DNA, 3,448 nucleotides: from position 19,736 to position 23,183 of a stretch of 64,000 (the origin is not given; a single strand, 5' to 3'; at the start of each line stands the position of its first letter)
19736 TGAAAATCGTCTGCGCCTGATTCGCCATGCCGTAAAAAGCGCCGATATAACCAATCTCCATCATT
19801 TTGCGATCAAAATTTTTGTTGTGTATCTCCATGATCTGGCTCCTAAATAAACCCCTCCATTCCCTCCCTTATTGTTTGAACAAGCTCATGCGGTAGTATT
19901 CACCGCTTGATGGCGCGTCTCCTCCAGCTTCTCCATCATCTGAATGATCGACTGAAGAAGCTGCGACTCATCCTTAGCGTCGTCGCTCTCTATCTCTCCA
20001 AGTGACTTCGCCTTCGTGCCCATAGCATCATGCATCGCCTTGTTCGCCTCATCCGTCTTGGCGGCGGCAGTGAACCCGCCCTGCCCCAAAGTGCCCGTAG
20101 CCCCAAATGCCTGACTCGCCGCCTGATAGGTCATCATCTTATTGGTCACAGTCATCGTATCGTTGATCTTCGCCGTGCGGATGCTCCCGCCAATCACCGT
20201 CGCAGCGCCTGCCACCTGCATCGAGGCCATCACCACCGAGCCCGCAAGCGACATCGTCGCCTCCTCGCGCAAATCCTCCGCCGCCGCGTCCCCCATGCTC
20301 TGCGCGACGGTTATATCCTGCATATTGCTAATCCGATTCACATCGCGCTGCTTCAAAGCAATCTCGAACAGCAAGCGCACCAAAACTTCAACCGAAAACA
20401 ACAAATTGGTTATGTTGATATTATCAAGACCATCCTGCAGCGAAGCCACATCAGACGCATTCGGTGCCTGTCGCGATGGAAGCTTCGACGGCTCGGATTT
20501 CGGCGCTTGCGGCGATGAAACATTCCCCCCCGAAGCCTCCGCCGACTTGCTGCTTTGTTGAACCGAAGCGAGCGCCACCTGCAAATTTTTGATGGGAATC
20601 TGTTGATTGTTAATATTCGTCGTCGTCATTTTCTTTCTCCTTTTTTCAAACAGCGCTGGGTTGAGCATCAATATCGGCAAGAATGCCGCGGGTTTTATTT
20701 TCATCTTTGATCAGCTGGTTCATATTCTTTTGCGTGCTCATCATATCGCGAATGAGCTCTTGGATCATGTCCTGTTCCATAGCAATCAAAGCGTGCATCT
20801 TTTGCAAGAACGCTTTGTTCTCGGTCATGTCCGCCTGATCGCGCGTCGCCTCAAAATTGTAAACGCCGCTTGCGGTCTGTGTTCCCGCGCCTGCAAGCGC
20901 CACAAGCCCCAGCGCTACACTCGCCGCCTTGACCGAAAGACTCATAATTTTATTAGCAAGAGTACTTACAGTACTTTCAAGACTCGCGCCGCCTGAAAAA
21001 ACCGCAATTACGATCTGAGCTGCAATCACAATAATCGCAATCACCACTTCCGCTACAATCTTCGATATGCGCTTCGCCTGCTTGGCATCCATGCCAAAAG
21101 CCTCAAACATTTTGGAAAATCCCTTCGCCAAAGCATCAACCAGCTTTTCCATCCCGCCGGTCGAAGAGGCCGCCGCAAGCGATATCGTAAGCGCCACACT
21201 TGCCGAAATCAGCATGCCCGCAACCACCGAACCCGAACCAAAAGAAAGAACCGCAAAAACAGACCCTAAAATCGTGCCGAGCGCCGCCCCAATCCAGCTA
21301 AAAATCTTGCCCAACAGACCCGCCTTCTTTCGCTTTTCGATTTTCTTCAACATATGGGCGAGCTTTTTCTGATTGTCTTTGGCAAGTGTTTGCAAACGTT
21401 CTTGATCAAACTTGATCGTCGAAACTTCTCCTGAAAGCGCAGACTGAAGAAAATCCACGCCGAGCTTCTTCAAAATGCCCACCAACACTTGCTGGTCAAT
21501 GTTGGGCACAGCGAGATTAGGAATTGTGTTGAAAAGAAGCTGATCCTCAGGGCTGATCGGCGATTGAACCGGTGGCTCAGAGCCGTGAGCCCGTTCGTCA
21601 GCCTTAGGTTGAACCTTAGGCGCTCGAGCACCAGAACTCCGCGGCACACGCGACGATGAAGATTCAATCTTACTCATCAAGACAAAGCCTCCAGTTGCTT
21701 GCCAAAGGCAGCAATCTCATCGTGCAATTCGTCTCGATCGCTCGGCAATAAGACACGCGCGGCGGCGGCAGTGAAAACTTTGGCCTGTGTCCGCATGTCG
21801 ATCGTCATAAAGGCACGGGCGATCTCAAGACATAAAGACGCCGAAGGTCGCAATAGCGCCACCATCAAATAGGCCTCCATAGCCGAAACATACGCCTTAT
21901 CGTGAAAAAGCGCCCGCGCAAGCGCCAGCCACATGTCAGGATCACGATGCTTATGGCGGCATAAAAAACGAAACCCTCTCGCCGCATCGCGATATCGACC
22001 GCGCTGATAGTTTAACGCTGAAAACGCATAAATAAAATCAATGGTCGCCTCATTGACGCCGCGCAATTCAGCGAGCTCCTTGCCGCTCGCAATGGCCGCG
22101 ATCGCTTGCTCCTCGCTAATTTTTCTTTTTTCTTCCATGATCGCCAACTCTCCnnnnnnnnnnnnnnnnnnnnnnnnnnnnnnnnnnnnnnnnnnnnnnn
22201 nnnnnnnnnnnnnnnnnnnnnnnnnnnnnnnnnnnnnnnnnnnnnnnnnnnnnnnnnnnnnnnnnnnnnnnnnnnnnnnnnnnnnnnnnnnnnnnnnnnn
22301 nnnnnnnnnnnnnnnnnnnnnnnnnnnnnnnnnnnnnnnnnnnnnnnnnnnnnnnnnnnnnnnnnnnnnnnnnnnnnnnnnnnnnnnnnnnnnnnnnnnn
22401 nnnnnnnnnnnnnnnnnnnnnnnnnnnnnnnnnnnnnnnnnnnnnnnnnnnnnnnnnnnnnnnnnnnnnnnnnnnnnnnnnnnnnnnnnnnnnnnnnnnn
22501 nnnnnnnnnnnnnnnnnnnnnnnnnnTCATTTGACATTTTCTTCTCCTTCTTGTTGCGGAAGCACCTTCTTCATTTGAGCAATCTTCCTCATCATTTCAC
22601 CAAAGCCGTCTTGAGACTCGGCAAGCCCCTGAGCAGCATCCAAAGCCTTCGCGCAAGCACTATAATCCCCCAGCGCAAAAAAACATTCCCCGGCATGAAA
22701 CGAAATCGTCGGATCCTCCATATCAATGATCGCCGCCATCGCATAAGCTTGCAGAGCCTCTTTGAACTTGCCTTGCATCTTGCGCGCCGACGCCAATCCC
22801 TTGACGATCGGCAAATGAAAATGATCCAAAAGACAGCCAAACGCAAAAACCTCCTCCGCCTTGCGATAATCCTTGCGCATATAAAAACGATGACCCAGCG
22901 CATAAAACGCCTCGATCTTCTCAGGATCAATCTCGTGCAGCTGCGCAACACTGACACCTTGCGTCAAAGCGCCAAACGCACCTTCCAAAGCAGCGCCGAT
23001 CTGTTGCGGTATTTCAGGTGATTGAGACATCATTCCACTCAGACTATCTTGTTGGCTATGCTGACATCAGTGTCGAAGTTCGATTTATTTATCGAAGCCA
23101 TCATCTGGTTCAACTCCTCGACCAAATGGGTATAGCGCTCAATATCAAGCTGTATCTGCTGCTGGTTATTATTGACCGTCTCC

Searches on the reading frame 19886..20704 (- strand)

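Call 5: search_protein_families(library=pfam, proteins=[window:19886-20704:-], max_evalue=0.1)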
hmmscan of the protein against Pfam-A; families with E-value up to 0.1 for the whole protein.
window:19886-20704:- (272 aa): 0 families

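Call 80: search_protein_families(library=ncbifam, proteins=[window:19886-20704:-], max_evalue=0.01)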
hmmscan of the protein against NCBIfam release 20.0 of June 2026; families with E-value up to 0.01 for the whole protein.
window:19886-20704:- (272 aa): 1 family
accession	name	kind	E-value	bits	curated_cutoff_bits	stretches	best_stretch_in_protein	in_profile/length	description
NF004584.0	PRK05928.2-1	equivalog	0.00043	19.8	233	1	78-149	169-242/269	uroporphyrinogen-III synthase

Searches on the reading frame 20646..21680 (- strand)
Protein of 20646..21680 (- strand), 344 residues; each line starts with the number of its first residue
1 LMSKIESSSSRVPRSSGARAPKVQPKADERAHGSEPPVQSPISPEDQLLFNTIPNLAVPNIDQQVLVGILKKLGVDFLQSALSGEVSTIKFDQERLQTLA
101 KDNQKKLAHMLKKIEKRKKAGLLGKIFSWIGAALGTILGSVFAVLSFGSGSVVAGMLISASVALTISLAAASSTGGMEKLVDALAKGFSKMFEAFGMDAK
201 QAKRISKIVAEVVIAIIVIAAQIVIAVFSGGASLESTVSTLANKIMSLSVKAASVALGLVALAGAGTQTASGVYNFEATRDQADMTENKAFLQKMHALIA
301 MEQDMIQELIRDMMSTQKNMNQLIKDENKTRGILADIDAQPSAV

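Call 5: search_protein_families(library=pfam, proteins=[window:20646-21680:-], max_evalue=0.1)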
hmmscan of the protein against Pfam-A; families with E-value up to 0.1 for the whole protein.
window:20646-21680:- (344 aa): 4 families
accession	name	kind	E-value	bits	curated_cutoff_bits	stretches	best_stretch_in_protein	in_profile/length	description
PF04888.17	SseC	-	1.6e-16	61.3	30.2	2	90-254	25-180/312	Secretion system effector C (SseC) like family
PF05503.17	Pox_G7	-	0.006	16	27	1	214-336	174-297/367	Poxvirus G7-like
PF13879.11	Hmw_CFAP97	-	0.029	15.6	25.6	0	82-118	23-58/100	Hemingway/CFA97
PF10193.14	Telomere_reg-2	-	0.079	13.8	23.6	0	177-241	41-105/112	Telomere length regulation protein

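Call 80: search_protein_families(library=ncbifam, proteins=[window:20646-21680:-], max_evalue=0.01)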
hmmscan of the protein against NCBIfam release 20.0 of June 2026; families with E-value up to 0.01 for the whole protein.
window:20646-21680:- (344 aa): 1 family
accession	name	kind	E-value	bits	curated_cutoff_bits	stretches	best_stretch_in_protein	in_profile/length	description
NF011901.0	PRK15374.1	equivalog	0.004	16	828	1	117-233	311-434/593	type III secretion system needle tip complex protein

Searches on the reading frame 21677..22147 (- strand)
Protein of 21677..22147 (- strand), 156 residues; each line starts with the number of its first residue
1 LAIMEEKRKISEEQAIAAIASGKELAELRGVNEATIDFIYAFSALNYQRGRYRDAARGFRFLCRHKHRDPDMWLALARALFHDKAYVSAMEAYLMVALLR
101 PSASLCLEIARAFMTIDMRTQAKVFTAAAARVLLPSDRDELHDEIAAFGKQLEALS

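Call 5: search_protein_families(library=pfam, proteins=[window:21677-22147:-], max_evalue=0.1)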
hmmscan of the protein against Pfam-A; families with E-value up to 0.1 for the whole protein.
window:21677-22147:- (156 aa): 4 families
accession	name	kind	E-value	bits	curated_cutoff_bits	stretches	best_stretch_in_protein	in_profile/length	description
PF13432.12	TPR_16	-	1.9e-05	25.4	32.7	1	47-96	8-57/65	Tetratricopeptide repeat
PF24575.1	TPR_Slam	-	0.00085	20.2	35.2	1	40-91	51-102/104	Surface lipoprotein assembly modifier, N-terminal TPR repeats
PF07720.18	TPR_3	-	0.033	14.8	20.7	0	36-63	1-28/34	Tetratricopeptide repeat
PF14559.12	TPR_19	-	0.036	14.8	25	0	48-98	3-53/68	Tetratricopeptide repeat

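Call 80: search_protein_families(library=ncbifam, proteins=[window:21677-22147:-], max_evalue=0.01)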
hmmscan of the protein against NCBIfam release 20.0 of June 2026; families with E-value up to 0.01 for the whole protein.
window:21677-22147:- (156 aa): 3 families
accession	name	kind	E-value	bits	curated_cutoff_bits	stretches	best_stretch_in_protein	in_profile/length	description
TIGR02552.1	LcrH_SycD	equivalog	1e-14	54.4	104.8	1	20-143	2-127/136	SycD/LcrH family type III secretion system chaperone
NF011859.0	PRK15331.1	equivalog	3.4e-08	33.8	184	1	13-96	10-97/165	type III secretion system translocator chaperone SicA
NF047371.1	FlcA_CTERM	equivalog_domain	0.00025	19.7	300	1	29-96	468-533/646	periplasmic flagellar collar protein FlcA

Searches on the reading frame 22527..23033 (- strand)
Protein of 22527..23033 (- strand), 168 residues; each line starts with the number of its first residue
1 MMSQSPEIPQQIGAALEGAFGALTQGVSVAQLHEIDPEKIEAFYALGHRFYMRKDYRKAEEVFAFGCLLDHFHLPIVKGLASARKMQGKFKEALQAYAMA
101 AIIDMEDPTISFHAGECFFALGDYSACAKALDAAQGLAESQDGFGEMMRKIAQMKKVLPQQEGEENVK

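Call 5: search_protein_families(library=pfam, proteins=[window:22527-23033:-], max_evalue=0.1)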
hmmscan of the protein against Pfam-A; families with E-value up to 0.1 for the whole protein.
window:22527-23033:- (168 aa): 10 families
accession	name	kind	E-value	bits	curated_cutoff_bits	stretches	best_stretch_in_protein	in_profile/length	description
PF07720.18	TPR_3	-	8.2e-08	32.6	20.7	2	44-71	5-32/34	Tetratricopeptide repeat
PF07719.23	TPR_2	-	9e-07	29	27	0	41-63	2-24/34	Tetratricopeptide repeat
PF13414.12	TPR_11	-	1.6e-06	28.1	26.8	1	87-122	7-42/42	TPR repeat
PF14559.12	TPR_19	-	3.2e-06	27.8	25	1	87-135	4-52/68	Tetratricopeptide repeat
PF13428.12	TPR_14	-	6e-05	23.8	23.5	0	79-114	6-41/44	Tetratricopeptide repeat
PF13424.12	TPR_12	-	8e-05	23.2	30.1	0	37-63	42-68/77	Tetratricopeptide repeat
PF12895.13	ANAPC3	-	0.00038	21.1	27.2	1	86-133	35-81/82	Anaphase-promoting complex, cyclosome, subunit 3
PF00515.34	TPR_1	-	0.00043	20.4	27.8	0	79-100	6-27/34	Tetratricopeptide repeat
PF13432.12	TPR_16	-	0.0012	19.6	32.7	1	81-138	4-61/65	Tetratricopeptide repeat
PF13371.12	TPR_9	-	0.054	13.9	35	0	88-135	9-56/73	Tetratricopeptide repeat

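Call 80: search_protein_families(library=ncbifam, proteins=[window:22527-23033:-], max_evalue=0.01)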
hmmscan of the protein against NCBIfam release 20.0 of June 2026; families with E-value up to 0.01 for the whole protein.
window:22527-23033:- (168 aa): 6 families
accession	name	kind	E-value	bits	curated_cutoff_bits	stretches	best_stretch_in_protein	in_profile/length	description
TIGR02552.1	LcrH_SycD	equivalog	1.6e-31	108.8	104.8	1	24-157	2-135/136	SycD/LcrH family type III secretion system chaperone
NF011859.0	PRK15331.1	equivalog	8.1e-11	42.3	184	1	19-123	16-120/165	type III secretion system translocator chaperone SicA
NF011890.0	PRK15363.1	equivalog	3.9e-07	29.9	163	1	24-135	18-130/157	CesD/SycD/LcrH family type III secretion system chaperone SscA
NF011886.0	PRK15359.1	equivalog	6.6e-07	29.2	146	1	29-153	16-137/144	type III secretion system chaperone protein SscB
NF040959.1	MamA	equivalog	0.0011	18.4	200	1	30-137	61-168/204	magnetosome protein MamA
TIGR02917.1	PEP_TPR_lipo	equivalog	0.0013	16.6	312.2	1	30-137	285-392/899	XrtA/PEP-CTERM system TPR-repeat protein PrsT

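Call 89: search_solved_structures(query=window:22527-23033:-, max_evalue=0.001)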
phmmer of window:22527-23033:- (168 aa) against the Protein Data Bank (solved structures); distinct sequences matched with E-value up to 0.001: 42.
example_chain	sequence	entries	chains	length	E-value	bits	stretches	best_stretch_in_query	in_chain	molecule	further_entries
9qhb_A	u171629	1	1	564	2.1e-51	177.5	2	33-124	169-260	Engineered tetratricopeptide repeat protein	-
9qhc_A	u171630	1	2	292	2.4e-27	99.4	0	33-98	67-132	Engineered tetratricopeptide repeat protein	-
8bu0_A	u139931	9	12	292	1.1e-24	90.7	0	33-98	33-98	Consensus tetratricopeptide repeat protein | Crystal structure of an 8-repeat consensus TPR superhelix with Zinc. | Monomer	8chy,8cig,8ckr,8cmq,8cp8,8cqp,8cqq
2vgx_A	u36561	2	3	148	1.8e-19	73.8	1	25-158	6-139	CHAPERONE SYCD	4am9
3wxx_A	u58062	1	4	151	2.4e-19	73.4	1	23-159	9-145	AcrH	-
2xcb_A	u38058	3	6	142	4.8e-19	72.4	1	25-151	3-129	REGULATORY PROTEIN PCRH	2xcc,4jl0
2vgy_A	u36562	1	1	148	5e-19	72.3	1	25-158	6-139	CHAPERONE SYCD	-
8ch0_A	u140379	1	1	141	1.2e-11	48.3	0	33-67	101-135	Consensus tetratricopeptide repeat protein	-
2fo7_A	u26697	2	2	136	1.6e-11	47.9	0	33-67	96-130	SYNTHETIC CONSENSUS TPR PROTEIN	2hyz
3ks2_A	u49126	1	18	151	2.3e-11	47.5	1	19-121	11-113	Chaperone protein ipgC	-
6scb_A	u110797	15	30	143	2.6e-11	47.3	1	19-121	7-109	Chaperone protein IpgC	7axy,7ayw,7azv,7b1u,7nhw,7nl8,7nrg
3gyz_A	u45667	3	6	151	3.1e-11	47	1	20-121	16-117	Chaperone protein ipgC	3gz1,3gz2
1na0_A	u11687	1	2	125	6.6e-11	46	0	33-88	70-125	designed protein CTPR3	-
4nrh_B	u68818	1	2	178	2.2e-10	44.3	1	30-156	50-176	Chaperone SycD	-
3kd7_A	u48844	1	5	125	2.4e-10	44.2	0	33-88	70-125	CTPR390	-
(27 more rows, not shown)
